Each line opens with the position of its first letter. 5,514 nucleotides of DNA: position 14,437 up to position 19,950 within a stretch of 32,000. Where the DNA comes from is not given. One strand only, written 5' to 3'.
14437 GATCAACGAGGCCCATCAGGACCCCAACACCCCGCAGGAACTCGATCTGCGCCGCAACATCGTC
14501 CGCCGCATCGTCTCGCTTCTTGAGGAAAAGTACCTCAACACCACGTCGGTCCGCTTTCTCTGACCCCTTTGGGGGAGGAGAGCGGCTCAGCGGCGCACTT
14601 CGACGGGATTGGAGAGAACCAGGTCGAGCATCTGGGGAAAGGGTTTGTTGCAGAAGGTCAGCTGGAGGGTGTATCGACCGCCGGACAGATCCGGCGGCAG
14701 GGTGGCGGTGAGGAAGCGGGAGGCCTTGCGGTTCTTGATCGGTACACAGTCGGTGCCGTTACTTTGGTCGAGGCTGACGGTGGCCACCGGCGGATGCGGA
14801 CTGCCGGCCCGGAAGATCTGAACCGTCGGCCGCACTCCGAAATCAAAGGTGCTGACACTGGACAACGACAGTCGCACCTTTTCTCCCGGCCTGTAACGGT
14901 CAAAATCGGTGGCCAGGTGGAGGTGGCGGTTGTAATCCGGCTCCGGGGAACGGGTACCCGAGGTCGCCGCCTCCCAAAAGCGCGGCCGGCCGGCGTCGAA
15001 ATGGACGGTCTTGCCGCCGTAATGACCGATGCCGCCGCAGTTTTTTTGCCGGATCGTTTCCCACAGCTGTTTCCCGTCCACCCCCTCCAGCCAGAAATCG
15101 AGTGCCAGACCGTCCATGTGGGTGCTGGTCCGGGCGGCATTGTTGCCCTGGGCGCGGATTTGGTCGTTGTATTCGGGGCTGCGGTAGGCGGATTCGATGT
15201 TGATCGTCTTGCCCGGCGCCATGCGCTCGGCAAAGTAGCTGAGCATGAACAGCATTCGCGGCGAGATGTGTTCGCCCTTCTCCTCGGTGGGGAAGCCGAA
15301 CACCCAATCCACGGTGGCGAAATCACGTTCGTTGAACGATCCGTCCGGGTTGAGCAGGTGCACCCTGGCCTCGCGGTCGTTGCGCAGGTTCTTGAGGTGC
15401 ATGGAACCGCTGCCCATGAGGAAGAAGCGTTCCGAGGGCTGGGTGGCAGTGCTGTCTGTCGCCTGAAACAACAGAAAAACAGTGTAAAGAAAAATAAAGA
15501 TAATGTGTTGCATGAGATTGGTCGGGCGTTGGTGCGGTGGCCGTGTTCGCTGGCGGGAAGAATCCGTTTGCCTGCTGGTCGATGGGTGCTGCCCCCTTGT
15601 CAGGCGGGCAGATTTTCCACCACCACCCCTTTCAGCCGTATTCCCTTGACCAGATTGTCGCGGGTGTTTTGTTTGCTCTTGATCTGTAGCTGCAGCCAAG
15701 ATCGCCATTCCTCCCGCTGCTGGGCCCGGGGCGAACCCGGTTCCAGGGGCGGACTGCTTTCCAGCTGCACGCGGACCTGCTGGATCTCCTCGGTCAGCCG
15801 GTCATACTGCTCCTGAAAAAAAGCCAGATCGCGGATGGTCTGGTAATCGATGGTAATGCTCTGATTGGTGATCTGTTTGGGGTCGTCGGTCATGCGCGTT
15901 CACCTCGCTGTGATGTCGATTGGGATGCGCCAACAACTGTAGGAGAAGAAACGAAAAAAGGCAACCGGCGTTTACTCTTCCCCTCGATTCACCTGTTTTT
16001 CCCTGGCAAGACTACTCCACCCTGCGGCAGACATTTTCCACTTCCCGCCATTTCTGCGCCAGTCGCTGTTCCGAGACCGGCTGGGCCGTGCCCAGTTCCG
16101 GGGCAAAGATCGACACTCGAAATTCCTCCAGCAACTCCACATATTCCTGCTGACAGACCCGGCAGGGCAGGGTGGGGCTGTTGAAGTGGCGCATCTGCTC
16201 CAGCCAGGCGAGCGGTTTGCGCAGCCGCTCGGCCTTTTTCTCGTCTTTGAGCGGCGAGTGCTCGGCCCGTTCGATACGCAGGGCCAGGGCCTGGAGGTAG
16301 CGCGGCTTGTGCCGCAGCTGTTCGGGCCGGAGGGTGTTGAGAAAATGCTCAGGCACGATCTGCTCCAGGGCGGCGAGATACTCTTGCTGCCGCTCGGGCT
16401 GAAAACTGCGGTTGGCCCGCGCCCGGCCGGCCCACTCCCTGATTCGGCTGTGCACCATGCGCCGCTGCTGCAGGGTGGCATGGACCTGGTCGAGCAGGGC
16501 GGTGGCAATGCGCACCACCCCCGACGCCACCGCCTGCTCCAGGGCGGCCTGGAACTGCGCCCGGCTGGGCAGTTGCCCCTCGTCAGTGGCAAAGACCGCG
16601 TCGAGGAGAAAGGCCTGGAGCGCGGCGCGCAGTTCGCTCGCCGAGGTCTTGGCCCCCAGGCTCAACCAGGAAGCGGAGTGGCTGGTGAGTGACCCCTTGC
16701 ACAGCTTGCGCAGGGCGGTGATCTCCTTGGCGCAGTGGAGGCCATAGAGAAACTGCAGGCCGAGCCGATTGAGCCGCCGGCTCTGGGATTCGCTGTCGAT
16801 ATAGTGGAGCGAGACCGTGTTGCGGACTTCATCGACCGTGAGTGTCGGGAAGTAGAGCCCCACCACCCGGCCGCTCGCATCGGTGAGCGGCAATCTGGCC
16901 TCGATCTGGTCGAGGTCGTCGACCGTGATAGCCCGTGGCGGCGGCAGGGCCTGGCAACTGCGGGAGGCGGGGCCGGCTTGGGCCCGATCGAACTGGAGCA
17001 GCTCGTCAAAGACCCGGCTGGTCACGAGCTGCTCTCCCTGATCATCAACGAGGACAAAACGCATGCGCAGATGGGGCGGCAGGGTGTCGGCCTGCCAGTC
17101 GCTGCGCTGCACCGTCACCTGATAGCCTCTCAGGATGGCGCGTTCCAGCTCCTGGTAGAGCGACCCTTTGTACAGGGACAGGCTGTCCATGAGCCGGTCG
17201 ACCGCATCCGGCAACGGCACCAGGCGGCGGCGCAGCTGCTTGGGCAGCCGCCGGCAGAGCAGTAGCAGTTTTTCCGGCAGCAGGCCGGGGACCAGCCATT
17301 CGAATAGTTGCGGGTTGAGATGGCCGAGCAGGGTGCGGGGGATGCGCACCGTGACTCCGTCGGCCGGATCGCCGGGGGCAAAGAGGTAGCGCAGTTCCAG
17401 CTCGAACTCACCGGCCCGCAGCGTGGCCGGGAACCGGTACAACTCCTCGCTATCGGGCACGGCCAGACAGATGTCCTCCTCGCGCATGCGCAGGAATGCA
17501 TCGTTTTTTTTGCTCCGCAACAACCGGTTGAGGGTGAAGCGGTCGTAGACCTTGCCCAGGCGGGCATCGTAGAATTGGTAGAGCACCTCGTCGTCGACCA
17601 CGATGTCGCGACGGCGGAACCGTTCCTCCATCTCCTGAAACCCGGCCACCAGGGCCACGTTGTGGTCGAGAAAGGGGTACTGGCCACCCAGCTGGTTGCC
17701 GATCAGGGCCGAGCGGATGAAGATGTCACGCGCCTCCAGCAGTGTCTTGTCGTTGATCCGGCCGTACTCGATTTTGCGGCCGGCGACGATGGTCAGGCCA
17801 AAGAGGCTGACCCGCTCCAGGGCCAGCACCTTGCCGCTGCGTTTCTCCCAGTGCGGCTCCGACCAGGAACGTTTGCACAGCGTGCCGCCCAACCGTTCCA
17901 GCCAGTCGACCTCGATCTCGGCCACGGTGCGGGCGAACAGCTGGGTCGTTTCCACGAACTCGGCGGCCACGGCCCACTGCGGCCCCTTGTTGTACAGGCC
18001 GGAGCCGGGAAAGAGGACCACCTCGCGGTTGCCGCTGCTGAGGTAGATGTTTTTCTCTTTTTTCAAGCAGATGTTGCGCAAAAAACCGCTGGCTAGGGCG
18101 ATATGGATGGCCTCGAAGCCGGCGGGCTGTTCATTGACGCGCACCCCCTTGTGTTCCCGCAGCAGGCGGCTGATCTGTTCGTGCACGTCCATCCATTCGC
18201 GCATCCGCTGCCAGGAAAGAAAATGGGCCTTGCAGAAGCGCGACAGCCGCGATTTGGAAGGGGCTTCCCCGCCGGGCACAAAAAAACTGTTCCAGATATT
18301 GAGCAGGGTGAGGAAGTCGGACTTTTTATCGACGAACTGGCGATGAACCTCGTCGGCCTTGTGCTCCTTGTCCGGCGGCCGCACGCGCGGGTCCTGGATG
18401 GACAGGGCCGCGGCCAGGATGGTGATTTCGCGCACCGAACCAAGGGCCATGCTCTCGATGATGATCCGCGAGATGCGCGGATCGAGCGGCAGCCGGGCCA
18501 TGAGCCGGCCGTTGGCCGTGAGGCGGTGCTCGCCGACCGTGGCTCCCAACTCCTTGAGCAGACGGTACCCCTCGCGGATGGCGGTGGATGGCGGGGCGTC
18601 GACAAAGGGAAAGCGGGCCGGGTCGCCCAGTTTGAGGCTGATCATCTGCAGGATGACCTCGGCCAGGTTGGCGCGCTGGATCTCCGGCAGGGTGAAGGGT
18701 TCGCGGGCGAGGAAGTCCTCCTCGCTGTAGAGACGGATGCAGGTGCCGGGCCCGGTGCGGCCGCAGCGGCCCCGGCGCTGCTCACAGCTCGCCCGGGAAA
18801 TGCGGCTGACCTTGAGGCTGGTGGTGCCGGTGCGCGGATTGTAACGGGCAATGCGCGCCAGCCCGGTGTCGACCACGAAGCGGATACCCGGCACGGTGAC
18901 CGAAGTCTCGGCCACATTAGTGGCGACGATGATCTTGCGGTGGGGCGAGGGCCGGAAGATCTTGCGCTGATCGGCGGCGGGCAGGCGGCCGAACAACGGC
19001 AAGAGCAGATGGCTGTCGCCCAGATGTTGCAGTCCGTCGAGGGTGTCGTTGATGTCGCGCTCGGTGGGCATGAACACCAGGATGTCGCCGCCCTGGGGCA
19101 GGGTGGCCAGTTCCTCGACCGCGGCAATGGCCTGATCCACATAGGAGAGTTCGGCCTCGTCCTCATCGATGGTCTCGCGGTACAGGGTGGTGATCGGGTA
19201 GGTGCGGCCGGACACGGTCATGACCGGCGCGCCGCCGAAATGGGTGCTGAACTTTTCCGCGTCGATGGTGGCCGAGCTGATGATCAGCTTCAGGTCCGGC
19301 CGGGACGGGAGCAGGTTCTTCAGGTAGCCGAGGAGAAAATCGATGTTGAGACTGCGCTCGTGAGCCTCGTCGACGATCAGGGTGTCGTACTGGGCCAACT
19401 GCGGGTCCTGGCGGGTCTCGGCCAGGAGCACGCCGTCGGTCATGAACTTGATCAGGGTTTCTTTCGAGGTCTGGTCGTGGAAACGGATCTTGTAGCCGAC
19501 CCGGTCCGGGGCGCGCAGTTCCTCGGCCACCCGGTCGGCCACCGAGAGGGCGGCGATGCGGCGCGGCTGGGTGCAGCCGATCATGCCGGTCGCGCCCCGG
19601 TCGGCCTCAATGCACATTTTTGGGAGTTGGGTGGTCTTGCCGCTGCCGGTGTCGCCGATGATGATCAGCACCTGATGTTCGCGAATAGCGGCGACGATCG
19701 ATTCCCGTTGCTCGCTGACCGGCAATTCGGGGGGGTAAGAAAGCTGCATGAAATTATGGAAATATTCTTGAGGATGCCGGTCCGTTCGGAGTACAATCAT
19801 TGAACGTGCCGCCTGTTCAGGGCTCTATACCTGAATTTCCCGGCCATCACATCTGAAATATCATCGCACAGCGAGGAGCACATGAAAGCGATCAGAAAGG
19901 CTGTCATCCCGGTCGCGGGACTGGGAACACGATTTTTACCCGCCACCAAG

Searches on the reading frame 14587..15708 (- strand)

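Call 13: search_protein_families(library=pfam, proteins=[window:14587-15708:-], max_evalue=0.0001)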
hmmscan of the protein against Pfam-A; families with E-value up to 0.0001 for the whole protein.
window:14587-15708:- (373 aa): 2 families
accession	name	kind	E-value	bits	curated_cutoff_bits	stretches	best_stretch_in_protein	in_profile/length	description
PF05951.18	Peptidase_M15_2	-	5.6e-19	68.8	27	1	103-245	9-153/153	Bacterial protein of unknown function (DUF882)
PF08291.16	Peptidase_M15_3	-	1.8e-09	38.1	23.2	1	165-236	39-106/108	Peptidase M15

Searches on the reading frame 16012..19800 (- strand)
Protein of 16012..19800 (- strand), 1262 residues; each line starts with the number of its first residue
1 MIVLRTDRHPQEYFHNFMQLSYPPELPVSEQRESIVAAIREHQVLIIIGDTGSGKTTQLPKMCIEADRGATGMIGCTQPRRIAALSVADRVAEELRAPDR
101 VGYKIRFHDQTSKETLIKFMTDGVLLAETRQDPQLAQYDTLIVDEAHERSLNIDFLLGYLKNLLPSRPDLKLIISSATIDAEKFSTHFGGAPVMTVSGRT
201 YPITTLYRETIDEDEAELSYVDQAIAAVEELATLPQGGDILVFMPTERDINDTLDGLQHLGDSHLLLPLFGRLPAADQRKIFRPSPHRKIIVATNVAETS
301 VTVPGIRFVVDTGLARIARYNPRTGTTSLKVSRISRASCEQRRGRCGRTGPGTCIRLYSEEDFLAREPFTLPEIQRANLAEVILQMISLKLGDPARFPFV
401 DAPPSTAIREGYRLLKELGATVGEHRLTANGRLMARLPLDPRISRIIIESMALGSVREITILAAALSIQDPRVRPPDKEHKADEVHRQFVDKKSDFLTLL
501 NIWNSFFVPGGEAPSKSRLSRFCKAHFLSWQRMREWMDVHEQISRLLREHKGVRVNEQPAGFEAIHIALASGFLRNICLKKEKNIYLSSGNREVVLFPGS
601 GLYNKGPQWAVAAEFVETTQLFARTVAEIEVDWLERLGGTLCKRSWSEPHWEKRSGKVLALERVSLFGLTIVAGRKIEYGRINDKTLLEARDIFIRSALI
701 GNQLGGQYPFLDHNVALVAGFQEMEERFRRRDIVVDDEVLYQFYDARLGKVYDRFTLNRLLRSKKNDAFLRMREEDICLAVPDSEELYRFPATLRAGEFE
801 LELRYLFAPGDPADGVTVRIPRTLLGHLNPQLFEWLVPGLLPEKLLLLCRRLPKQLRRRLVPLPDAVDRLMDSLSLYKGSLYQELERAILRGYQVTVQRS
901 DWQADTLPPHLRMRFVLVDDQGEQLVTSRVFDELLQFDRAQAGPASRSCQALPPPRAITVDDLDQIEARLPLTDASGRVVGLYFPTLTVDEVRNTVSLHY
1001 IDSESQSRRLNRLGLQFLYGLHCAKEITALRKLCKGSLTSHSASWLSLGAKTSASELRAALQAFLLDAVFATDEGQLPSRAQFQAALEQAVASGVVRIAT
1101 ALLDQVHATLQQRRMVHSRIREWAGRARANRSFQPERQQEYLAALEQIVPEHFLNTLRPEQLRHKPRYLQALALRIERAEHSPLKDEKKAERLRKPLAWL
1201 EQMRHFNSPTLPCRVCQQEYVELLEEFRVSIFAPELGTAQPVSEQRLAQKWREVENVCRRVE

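Call 13: search_protein_families(library=pfam, proteins=[window:16012-19800:-], max_evalue=0.0001)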
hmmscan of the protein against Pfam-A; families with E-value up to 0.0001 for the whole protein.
window:16012-19800:- (1262 aa): 7 families
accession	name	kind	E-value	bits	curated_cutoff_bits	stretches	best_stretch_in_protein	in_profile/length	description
PF11898.13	DUF3418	-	1.3e-136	457.1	25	1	654-1253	1-582/582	Domain of unknown function (DUF3418)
PF07717.22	OB_NTP_bind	-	2.9e-14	53.5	29.5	1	565-639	1-81/83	Oligonucleotide/oligosaccharide-binding (OB)-fold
PF00271.37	Helicase_C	-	9.4e-12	45.6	23.5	1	227-350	5-110/110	Helicase conserved C-terminal domain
PF00270.35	DEAD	-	1.1e-07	32.2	26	1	31-180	4-161/167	DEAD/DEAH box helicase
PF13245.12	AAA_19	-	9.8e-07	29.5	25.1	1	34-150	3-103/134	AAA domain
PF21010.2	HA2_C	-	1.5e-06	29.1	21.3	1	440-499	1-77/77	Helicase associated domain (HA2), ratchet-like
PF13401.12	AAA_22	-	7.9e-05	23.4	27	0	41-173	4-119/130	AAA domain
